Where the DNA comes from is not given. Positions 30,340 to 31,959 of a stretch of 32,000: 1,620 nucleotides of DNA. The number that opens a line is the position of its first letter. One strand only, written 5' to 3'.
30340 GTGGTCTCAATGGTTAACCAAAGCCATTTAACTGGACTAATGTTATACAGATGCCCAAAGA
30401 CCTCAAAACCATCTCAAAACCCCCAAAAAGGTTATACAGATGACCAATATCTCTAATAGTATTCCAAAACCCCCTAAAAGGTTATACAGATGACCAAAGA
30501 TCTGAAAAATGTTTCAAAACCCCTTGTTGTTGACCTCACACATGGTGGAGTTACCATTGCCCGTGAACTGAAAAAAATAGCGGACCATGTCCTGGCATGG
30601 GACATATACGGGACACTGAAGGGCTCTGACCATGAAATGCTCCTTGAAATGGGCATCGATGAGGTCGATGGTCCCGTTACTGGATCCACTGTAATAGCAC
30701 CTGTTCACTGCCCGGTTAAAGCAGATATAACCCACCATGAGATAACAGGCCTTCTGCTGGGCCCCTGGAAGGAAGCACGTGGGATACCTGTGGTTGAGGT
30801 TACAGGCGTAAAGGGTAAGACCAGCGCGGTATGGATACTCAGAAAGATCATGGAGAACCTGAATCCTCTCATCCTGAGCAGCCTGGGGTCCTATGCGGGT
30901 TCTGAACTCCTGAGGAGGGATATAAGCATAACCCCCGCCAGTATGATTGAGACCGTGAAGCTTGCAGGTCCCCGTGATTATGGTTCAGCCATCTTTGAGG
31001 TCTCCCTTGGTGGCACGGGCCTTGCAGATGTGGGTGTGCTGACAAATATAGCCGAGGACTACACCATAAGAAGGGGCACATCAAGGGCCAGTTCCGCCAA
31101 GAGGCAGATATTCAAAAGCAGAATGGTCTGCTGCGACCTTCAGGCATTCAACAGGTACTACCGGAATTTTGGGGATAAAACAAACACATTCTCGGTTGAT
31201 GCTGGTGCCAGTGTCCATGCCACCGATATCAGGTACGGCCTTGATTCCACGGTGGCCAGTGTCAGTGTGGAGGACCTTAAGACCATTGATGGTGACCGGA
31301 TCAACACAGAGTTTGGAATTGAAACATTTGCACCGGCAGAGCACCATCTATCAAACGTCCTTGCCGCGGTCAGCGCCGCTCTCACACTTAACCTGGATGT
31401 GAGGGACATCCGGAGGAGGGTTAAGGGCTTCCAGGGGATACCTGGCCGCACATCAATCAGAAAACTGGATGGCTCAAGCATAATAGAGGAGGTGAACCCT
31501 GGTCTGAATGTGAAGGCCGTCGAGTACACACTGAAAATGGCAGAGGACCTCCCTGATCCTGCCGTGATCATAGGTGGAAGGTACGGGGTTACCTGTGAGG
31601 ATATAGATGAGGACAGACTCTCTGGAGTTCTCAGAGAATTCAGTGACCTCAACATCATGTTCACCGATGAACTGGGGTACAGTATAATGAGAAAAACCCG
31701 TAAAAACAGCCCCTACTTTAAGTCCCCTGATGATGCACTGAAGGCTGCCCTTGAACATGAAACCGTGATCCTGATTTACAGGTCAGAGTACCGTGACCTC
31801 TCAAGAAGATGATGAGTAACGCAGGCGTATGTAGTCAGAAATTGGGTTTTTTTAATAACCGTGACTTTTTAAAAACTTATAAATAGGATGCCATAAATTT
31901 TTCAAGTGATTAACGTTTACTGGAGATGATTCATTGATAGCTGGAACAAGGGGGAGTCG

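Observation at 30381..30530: Triplicated 50-bp translation-initiation module builds a chain of two 17-codon uORFs joined by ATGA overlaps to a CfbE-like Mur-ligase gene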

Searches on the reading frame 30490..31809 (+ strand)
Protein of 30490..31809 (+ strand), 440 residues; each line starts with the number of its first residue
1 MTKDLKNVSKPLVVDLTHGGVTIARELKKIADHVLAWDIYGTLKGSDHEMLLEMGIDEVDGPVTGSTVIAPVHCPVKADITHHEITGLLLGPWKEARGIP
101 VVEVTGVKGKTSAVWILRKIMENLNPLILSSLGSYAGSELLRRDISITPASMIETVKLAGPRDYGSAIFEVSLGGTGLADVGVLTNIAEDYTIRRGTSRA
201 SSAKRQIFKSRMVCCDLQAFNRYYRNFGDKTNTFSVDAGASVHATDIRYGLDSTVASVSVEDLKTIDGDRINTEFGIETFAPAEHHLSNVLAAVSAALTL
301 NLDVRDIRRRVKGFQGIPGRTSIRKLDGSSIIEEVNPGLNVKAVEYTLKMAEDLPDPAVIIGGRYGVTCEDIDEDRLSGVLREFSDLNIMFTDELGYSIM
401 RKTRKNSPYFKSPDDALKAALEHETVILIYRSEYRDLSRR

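Call 4: search_protein_families(library=ncbifam, proteins=[window:30490-31809:+])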
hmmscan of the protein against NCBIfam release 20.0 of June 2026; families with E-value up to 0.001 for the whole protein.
window:30490-31809:+ (440 aa): 14 families
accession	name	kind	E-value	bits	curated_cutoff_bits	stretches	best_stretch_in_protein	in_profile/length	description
NF033197.0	F430_CfbE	equivalog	3.4e-129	431.6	250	1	12-434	1-430/430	coenzyme F430 synthase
NF001126.0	PRK00139.1-4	equivalog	2e-11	43.1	373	1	97-323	102-335/486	UDP-N-acetylmuramoyl-L-alanyl-D-glutamate--2,6-diaminopimelate ligase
TIGR02068.2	cya_phycin_syn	equivalog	2.8e-09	35.5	850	1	283-357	681-757/862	cyanophycin synthetase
NF053645.1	pMurC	equivalog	7.6e-08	31.5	560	1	285-332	319-368/492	pseudomurein biosynthesis peptide ligase pMurC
NF053646.1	pMurD1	equivalog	1.4e-07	30.5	610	1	98-331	108-330/465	pseudomurein biosynthesis peptide ligase pMurD1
TIGR01085.1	murE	subfamily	1.9e-07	30.4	257.3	1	97-322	83-324/472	UDP-N-acetylmuramyl-tripeptide synthetase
TIGR01143.1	murF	subfamily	2.9e-07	29.8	288.6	1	180-355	151-322/418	UDP-N-acetylmuramoyl-tripeptide--D-alanyl-D-alanine ligase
NF008896.0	PRK11929.1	equivalog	2.7e-06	25.5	1023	1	230-360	739-865/965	bifunctional UDP-N-acetylmuramoyl-L-alanyl-D-glutamate--2,6-diaminopimelate ligase MurE/UDP-N-acetylmuramoyl-tripeptide--D-alanyl-D-alanine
TIGR01082.1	murC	equivalog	2.9e-06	26.6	335.1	1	211-324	206-311/449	UDP-N-acetylmuramate--L-alanine ligase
NF010623.0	PRK14016.1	subfamily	3.6e-06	25.4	877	0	281-360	681-762/871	cyanophycin synthetase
NF053647.1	pMurD2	equivalog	6.1e-06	25.4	550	0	288-348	247-305/405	pseudomurein biosynthesis peptide ligase pMurD2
NF010628.0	PRK14022.1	equivalog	6.2e-05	21.9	536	1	101-322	113-333/483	UDP-N-acetylmuramoyl-L-alanyl-D-glutamate--L-lysine ligase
NF001124.0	PRK00139.1-2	equivalog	0.00027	19.8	476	0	101-321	111-342/500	UDP-N-acetylmuramoyl-L-alanyl-D-glutamate--2,6-diaminopimelate ligase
NF053648.1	pMurE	equivalog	0.00042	19.2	600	0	283-323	283-323/464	pseudomurein biosynthesis peptide ligase pMurE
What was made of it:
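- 30481..30530 (+): Repeat unit 3, the genuine 5' end of cfbE: a weak AGGT motif, the ATG at 30490 and 11 non-conserved codons. Homology with the other units ends at about 30523. The NCBIfam CfbE profile starts at residue 12 (call 4).
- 30490..31812 (+): cfbE, coenzyme F430 synthase, 440 aa. NF033197 equivalog, 431.6 bits against a cutoff of 250 (call 4).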

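Call 5: search_protein_families(library=pfam, proteins=[window:30490-31809:+])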
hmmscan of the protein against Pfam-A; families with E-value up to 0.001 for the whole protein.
window:30490-31809:+ (440 aa): 1 family
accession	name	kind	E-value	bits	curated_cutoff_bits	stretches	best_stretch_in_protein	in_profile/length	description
PF08245.18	Mur_ligase_M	-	6.9e-07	29.9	24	1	104-297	1-200/200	Mur ligase middle domain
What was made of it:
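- On CfbE (coenzyme F430 synthase), for the downstream gene: The Mur_ligase_M domain is present (call 5).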

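Call 7: find_related_loci(query=window:30490-31809:+, collection=genome_contigs, flank=3000)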
Query window:30490-31809:+ (440 aa) in genome_contigs; peptide patterns used: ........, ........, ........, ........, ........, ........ (x = any residue, [..] = any of these).
76 stretches matched a pattern; 2 encode a relative of the query (tblastn E <= 1e-3); 1 distinct loci.
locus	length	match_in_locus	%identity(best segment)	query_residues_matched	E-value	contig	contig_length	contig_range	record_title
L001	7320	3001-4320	89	1-440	0e+0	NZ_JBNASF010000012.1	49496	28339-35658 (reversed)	MAG: Methanothermobacter sp. isolate Kamch4336-1-MF-09 bin8_IDBA_re-assembly_contigs.fa-12, whole genome shotgun sequenc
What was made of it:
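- Tried and rejected: Searching with the CfbE protein returned only one locus (call 7).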

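Call 11: find_homologous_proteins(query=window:30490-31809:+, max_evalue=1e-60)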
Query window:30490-31809:+ (440 aa): 1283 proteins with E <= 1e-60 among 8000 candidates; the best 120 are listed.
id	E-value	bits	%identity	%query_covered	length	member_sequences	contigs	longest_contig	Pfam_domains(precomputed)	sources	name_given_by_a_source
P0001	2.1e-289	977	100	100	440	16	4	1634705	PF08245.19,PF27274.1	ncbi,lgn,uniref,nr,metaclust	ncbi:coenzyme F430 synthase [Methanothermobacter marburgensis]|uniref:Predicted UDP-N-acetylmuramyl 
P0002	8.1e-195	666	69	99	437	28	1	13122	PF08245.19,PF27274.1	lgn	-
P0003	1.2e-192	659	67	98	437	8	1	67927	PF08245.19,PF27274.1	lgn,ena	-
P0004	7.7e-190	649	67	99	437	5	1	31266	PF08245.19,PF27274.1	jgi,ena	-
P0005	3.1e-188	644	67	99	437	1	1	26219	PF08245.19,PF27274.1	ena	-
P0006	1.1e-176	606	66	97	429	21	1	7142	PF08245.19,PF27274.1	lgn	-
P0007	7.7e-133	462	51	98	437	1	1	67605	PF08245.19,PF27274.1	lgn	-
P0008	1.5e-132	461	51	98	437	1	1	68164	PF08245.19,PF27274.1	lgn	-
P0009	5.5e-129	449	50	98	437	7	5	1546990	PF08245.19,PF27274.1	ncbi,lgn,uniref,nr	ncbi:coenzyme F430 synthase [Methanothermobacter tenebrarum]|uniref:Coenzyme F430 synthase n=1 Tax=M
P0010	9.2e-129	448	51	98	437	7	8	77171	PF08245.19,PF27274.1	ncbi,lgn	ncbi:MAG: coenzyme F430 synthase [Methanothermobacter tenebrarum]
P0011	1.5e-128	448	50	98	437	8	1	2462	PF08245.19,PF27274.1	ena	-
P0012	2.7e-128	447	51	98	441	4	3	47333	PF08245.19,PF27274.1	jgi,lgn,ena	-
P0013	6.0e-128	446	51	98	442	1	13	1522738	PF08245.19,PF27274.1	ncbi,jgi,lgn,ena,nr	ncbi:MAG TPA: coenzyme F430 synthase [Methanothermobacter sp.]|nr:Mur ligase middle domain protein [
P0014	1.3e-122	428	46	98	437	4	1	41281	PF08245.19,PF27274.1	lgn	-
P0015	2.7e-119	417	47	98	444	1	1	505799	PF08245.19,PF27274.1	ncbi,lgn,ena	-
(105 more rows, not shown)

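Call 12: list_cluster_members(proteins=[P0001, P0002, P0003, P0006])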
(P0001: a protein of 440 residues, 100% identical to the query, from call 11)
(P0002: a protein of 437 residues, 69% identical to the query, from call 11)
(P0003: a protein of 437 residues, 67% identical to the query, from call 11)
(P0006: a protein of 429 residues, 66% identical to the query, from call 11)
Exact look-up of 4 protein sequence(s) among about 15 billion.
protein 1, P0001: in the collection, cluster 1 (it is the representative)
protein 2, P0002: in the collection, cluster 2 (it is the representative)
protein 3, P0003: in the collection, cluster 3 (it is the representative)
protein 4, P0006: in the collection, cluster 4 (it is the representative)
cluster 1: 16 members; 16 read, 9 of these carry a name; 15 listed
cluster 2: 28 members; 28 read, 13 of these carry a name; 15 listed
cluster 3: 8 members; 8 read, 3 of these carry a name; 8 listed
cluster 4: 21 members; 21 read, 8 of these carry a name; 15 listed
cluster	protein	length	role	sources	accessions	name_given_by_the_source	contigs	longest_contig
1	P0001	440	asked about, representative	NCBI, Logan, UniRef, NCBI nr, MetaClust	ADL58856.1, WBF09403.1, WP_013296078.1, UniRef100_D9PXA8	coenzyme F430 synthase [Methanothermobacter marburgensis] | Predicted UDP-N-acetylmuramyl pentapeptide synthase n=1 Tax=Methanothermobacter ... | status=active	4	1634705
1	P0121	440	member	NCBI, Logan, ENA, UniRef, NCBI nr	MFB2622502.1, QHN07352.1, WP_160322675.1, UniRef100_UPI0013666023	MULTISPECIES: coenzyme F430 synthase [Methanothermobacter] | coenzyme F430 synthase n=1 Tax=Methanothermobacter TaxID=145260 RepID=UPI0013666023 | coenzyme F430 synthase [Methanothermobacter sp. THM-2]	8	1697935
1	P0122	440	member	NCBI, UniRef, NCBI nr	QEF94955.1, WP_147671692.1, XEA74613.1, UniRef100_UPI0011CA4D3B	coenzyme F430 synthase [Methanothermobacter sp. KEPCO-1] | coenzyme F430 synthase n=1 Tax=unclassified Methanothermobacter TaxID=2631116 ...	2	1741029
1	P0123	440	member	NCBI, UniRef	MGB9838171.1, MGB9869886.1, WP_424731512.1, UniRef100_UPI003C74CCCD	coenzyme F430 synthase [Methanothermobacter sp.] | coenzyme F430 synthase n=1 Tax=Methanothermobacter sp. TaxID=1884223 RepID=UPI003C74CCCD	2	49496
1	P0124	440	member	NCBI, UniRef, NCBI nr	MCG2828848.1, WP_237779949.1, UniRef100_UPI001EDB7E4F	coenzyme F430 synthase [Methanothermobacter sp. K4] | coenzyme F430 synthase n=1 Tax=Methanothermobacter sp. K4 TaxID=2913262 ...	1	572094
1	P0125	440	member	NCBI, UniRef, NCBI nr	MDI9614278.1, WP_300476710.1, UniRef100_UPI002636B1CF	coenzyme F430 synthase [Methanothermobacter sp.] | coenzyme F430 synthase n=1 Tax=Methanothermobacter sp. TaxID=1884223 RepID=UPI002636B1CF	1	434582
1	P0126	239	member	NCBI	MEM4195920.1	MAG: coenzyme F430 synthase, partial [Methanothermobacter sp.]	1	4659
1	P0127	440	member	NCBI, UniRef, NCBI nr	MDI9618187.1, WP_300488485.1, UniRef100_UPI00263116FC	coenzyme F430 synthase [Methanothermobacter sp.] | coenzyme F430 synthase n=1 Tax=Methanothermobacter sp. TaxID=1884223 RepID=UPI00263116FC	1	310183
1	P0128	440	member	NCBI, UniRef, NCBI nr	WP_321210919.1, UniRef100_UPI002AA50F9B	coenzyme F430 synthase [Methanothermobacter sp. DP] | coenzyme F430 synthase n=1 Tax=Methanothermobacter sp. DP TaxID=2998972 ...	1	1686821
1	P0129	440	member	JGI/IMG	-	-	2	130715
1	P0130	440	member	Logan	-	-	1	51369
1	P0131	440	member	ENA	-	-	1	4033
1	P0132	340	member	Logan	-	-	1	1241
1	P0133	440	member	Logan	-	-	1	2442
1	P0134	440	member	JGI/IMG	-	-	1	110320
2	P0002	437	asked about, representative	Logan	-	-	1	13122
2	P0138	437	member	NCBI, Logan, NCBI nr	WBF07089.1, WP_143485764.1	coenzyme F430 synthase [Methanothermobacter thermautotrophicus]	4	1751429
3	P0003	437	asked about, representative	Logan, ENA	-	-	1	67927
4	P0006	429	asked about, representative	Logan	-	-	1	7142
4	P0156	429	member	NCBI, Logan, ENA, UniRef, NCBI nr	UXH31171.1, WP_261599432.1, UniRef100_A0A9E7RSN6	coenzyme F430 synthase [Methanothermobacter wolfeii] | Coenzyme F430 synthase n=1 Tax=Methanothermobacter wolfeii TaxID=145261 ...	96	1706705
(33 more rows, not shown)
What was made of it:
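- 30490..31812 (+): 100% identical to WP_013296078 (calls 11, 12).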

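Call 13: find_encoding_contigs(protein=P0121, flank=1500, max_places=3)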
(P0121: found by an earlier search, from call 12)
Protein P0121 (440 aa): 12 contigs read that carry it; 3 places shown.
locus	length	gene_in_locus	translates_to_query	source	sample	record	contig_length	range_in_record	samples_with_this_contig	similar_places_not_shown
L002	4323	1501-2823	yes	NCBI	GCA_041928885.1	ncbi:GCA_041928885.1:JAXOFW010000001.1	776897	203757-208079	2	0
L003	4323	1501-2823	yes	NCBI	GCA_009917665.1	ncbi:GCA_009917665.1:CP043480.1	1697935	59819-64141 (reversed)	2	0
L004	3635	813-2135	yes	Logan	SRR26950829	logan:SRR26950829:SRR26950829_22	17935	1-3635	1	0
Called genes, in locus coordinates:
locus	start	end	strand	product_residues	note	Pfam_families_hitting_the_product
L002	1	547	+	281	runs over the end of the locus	PF00459:Inositol_P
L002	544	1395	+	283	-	PF01513:NAD_kinase, PF20143:NAD_kinase_C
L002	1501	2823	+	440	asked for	PF08245:Mur_ligase_M (weak), PF27274:CfbE_C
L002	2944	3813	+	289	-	PF01379:Porphobil_deam, PF03900:Porphobil_deamC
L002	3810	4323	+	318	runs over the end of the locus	PF01408:GFO_IDH_MocA, PF22725:GFO_IDH_MocA_C3, PF02894:GFO_IDH_MocA_C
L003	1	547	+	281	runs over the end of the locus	PF00459:Inositol_P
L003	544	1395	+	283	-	PF01513:NAD_kinase, PF20143:NAD_kinase_C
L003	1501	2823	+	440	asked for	PF08245:Mur_ligase_M (weak), PF27274:CfbE_C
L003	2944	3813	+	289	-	PF01379:Porphobil_deam, PF03900:Porphobil_deamC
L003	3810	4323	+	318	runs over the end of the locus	PF01408:GFO_IDH_MocA, PF22725:GFO_IDH_MocA_C3, PF02894:GFO_IDH_MocA_C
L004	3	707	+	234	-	?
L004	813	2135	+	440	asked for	PF08245:Mur_ligase_M (weak), PF27274:CfbE_C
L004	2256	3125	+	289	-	PF01379:Porphobil_deam, PF03900:Porphobil_deamC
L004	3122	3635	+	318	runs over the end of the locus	PF01408:GFO_IDH_MocA, PF22725:GFO_IDH_MocA_C3, PF02894:GFO_IDH_MocA_C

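Call 14: find_encoding_contigs(protein=P0122, flank=1500, max_places=2)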
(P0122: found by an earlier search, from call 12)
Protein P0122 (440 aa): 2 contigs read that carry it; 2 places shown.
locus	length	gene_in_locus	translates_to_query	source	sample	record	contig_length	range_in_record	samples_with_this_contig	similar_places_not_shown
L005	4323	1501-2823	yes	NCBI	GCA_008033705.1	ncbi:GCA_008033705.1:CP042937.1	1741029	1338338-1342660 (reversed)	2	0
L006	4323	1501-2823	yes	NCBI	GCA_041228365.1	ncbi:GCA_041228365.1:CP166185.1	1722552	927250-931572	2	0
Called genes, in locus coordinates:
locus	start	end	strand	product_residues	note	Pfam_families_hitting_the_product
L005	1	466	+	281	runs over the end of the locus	PF00459:Inositol_P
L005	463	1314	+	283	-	PF01513:NAD_kinase, PF20143:NAD_kinase_C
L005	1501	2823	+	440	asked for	PF08245:Mur_ligase_M (weak), PF27274:CfbE_C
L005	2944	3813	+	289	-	PF01379:Porphobil_deam, PF03900:Porphobil_deamC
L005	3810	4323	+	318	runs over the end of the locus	PF01408:GFO_IDH_MocA, PF22725:GFO_IDH_MocA_C3, PF02894:GFO_IDH_MocA_C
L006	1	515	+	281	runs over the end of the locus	PF00459:Inositol_P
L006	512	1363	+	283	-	PF01513:NAD_kinase, PF20143:NAD_kinase_C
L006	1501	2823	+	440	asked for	PF08245:Mur_ligase_M (weak), PF27274:CfbE_C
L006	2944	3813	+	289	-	PF01379:Porphobil_deam, PF03900:Porphobil_deamC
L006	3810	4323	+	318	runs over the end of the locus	PF01408:GFO_IDH_MocA, PF22725:GFO_IDH_MocA_C3, PF02894:GFO_IDH_MocA_C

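Call 17: find_encoding_contigs(protein=P0124, flank=1500, max_places=2)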
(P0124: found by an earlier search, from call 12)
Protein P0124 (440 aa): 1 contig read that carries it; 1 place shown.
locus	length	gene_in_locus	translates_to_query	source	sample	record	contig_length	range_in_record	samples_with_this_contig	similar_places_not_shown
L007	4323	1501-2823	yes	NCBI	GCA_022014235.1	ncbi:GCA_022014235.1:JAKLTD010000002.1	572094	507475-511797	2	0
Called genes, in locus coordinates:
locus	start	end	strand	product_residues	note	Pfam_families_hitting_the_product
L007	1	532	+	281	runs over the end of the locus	PF00459:Inositol_P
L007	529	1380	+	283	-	PF01513:NAD_kinase, PF20143:NAD_kinase_C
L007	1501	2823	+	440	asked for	PF08245:Mur_ligase_M (weak), PF27274:CfbE_C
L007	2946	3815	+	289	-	PF01379:Porphobil_deam, PF03900:Porphobil_deamC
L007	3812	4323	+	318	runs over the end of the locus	PF01408:GFO_IDH_MocA, PF22725:GFO_IDH_MocA_C3, PF02894:GFO_IDH_MocA_C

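Call 18: find_encoding_contigs(protein=P0128, flank=1500, max_places=2)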
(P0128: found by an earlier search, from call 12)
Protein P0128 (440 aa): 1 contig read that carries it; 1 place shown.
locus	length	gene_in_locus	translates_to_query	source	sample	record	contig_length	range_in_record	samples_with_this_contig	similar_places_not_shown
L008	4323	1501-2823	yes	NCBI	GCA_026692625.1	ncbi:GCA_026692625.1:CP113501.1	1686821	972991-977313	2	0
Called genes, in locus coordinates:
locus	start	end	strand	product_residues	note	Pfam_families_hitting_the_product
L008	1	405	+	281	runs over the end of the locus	PF00459:Inositol_P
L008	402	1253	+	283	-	PF01513:NAD_kinase, PF20143:NAD_kinase_C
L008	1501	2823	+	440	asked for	PF08245:Mur_ligase_M (weak), PF27274:CfbE_C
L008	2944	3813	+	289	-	PF01379:Porphobil_deam, PF03900:Porphobil_deamC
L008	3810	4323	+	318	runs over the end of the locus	PF01408:GFO_IDH_MocA, PF22725:GFO_IDH_MocA_C3, PF02894:GFO_IDH_MocA_C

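Call 19: find_encoding_contigs(protein=P0138, flank=1500, max_places=4)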
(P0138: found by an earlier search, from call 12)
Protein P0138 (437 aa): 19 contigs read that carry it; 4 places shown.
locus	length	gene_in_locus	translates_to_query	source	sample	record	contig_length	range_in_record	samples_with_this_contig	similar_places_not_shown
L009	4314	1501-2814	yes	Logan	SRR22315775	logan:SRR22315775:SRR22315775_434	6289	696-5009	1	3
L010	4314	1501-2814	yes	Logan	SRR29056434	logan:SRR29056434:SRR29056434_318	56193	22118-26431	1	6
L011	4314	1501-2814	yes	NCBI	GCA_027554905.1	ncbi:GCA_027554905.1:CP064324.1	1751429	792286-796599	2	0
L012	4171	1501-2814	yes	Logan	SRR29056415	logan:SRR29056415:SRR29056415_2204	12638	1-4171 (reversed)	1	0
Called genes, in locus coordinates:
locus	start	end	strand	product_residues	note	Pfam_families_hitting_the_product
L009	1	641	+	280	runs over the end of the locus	PF00459:Inositol_P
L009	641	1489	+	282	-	PF01513:NAD_kinase, PF00781:DAGK_cat (faint), PF20143:NAD_kinase_C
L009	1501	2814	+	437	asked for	PF08245:Mur_ligase_M (weak), PF27274:CfbE_C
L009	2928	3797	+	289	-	PF01379:Porphobil_deam, PF03900:Porphobil_deamC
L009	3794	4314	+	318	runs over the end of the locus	PF01408:GFO_IDH_MocA, PF22725:GFO_IDH_MocA_C3, PF02894:GFO_IDH_MocA_C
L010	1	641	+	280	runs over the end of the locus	PF00459:Inositol_P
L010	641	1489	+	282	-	PF01513:NAD_kinase, PF00781:DAGK_cat (faint), PF20143:NAD_kinase_C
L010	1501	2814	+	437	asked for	PF08245:Mur_ligase_M (weak), PF27274:CfbE_C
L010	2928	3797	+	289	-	PF01379:Porphobil_deam, PF03900:Porphobil_deamC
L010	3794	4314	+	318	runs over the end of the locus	PF01408:GFO_IDH_MocA, PF22725:GFO_IDH_MocA_C3, PF02894:GFO_IDH_MocA_C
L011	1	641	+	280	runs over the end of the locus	PF00459:Inositol_P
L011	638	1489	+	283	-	PF01513:NAD_kinase, PF00781:DAGK_cat (faint), PF20143:NAD_kinase_C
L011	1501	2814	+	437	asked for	PF08245:Mur_ligase_M (weak), PF27274:CfbE_C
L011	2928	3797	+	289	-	PF01379:Porphobil_deam, PF03900:Porphobil_deamC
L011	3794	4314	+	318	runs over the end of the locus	PF01408:GFO_IDH_MocA, PF22725:GFO_IDH_MocA_C3, PF02894:GFO_IDH_MocA_C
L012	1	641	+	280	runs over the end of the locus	PF00459:Inositol_P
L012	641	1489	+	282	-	PF01513:NAD_kinase, PF00781:DAGK_cat (faint), PF20143:NAD_kinase_C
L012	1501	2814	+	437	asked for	PF08245:Mur_ligase_M (weak), PF27274:CfbE_C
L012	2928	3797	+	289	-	PF01379:Porphobil_deam, PF03900:Porphobil_deamC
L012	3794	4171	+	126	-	?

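Call 20: find_encoding_contigs(protein=P0156, flank=1500, max_places=4)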
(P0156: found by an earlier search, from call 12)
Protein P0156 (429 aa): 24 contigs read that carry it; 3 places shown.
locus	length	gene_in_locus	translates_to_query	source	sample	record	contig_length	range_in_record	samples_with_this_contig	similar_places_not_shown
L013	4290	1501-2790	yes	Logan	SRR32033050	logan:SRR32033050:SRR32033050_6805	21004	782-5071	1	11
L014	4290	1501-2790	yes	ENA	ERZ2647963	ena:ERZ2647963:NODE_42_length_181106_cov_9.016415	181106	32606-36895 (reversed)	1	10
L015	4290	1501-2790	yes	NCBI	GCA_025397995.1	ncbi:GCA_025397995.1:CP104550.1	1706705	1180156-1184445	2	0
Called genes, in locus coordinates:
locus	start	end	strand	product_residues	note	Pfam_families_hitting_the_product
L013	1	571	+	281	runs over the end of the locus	PF00459:Inositol_P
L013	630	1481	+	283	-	PF01513:NAD_kinase, PF20143:NAD_kinase_C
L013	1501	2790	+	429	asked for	PF08245:Mur_ligase_M (faint), PF27274:CfbE_C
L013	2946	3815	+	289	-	PF01379:Porphobil_deam, PF03900:Porphobil_deamC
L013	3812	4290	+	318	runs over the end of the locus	PF01408:GFO_IDH_MocA, PF22725:GFO_IDH_MocA_C3, PF02894:GFO_IDH_MocA_C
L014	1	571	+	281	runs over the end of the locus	PF00459:Inositol_P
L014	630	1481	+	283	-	PF01513:NAD_kinase, PF20143:NAD_kinase_C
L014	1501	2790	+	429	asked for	PF08245:Mur_ligase_M (faint), PF27274:CfbE_C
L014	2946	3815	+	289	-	PF01379:Porphobil_deam, PF03900:Porphobil_deamC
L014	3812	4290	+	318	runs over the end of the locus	PF01408:GFO_IDH_MocA, PF22725:GFO_IDH_MocA_C3, PF02894:GFO_IDH_MocA_C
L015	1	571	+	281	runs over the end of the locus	PF00459:Inositol_P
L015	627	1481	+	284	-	PF01513:NAD_kinase, PF20143:NAD_kinase_C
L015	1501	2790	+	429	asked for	PF08245:Mur_ligase_M (faint), PF27274:CfbE_C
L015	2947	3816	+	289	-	PF01379:Porphobil_deam, PF03900:Porphobil_deamC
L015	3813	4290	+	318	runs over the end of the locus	PF01408:GFO_IDH_MocA, PF22725:GFO_IDH_MocA_C3, PF02894:GFO_IDH_MocA_C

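Call 22: find_encoding_contigs(protein=P0001, flank=1500, max_places=6)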
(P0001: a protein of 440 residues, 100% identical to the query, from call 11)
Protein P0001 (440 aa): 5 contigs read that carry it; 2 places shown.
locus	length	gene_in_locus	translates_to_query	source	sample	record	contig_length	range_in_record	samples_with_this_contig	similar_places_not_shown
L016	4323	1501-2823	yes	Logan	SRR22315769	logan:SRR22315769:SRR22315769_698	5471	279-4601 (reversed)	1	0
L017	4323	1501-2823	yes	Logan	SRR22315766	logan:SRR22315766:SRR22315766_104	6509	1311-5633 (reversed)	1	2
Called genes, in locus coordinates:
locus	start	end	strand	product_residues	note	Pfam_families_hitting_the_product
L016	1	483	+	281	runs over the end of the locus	PF00459:Inositol_P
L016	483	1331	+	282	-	PF01513:NAD_kinase, PF20143:NAD_kinase_C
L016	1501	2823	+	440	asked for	PF08245:Mur_ligase_M (weak), PF27274:CfbE_C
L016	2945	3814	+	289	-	PF01379:Porphobil_deam, PF03900:Porphobil_deamC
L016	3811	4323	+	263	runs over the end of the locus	?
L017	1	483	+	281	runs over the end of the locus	PF00459:Inositol_P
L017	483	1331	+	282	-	PF01513:NAD_kinase, PF20143:NAD_kinase_C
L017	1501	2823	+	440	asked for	PF08245:Mur_ligase_M (weak), PF27274:CfbE_C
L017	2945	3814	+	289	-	PF01379:Porphobil_deam, PF03900:Porphobil_deamC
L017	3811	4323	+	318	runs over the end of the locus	PF01408:GFO_IDH_MocA, PF22725:GFO_IDH_MocA_C3, PF02894:GFO_IDH_MocA_C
